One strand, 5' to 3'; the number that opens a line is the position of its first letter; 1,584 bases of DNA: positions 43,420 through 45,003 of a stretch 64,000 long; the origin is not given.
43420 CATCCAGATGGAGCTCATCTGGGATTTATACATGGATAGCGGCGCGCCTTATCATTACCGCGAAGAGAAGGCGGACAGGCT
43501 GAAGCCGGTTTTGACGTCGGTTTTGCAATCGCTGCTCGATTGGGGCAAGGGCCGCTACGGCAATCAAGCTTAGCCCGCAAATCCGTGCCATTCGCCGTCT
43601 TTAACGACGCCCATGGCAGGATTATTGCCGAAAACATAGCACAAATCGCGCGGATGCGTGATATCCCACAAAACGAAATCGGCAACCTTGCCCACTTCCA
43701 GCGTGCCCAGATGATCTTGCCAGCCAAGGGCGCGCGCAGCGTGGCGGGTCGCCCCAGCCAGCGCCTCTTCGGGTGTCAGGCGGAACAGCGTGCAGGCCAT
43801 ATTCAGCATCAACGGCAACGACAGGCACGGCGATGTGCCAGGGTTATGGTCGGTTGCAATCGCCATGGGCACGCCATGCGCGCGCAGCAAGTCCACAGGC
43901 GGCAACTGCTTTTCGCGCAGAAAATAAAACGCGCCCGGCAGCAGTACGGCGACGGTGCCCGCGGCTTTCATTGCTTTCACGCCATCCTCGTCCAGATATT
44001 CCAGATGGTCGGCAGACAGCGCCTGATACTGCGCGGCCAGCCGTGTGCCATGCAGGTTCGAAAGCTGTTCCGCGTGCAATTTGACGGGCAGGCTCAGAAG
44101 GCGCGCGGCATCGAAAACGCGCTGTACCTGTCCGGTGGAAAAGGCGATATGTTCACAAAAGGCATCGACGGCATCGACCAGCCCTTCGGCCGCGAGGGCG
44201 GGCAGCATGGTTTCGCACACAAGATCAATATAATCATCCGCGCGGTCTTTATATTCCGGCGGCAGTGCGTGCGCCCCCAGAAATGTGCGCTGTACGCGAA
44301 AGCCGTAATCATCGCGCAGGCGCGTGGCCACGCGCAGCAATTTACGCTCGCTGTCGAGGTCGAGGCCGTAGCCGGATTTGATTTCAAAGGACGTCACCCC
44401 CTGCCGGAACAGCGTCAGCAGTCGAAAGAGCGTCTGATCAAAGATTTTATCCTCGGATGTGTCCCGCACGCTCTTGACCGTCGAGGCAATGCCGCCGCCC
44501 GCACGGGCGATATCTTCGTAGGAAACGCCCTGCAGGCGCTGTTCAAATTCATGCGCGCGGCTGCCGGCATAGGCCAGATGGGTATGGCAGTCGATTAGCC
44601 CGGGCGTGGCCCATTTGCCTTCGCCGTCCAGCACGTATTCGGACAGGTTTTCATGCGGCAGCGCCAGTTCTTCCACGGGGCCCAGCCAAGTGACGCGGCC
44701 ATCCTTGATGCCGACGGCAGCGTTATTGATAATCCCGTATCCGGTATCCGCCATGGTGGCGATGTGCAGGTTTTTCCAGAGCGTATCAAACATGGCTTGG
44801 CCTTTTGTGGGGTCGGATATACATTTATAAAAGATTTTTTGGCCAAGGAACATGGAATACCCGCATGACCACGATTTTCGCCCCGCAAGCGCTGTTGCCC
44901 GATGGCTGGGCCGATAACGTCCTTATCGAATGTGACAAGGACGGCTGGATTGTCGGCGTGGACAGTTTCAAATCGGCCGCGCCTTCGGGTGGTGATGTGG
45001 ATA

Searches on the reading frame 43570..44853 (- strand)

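Call 71: search_protein_families(library=pfam, proteins=[window:43570-44853:-], max_evalue=0.00001)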
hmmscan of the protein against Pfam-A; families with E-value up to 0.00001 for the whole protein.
window:43570-44853:- (427 aa): 2 families
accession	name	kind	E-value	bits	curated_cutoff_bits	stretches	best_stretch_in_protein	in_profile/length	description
PF01979.26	Amidohydro_1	-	5.6e-24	85.5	25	1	82-418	2-340/345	Amidohydrolase family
PF07969.17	Amidohydro_3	-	1.2e-18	68.3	29.7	1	237-398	258-446/472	Amidohydrolase family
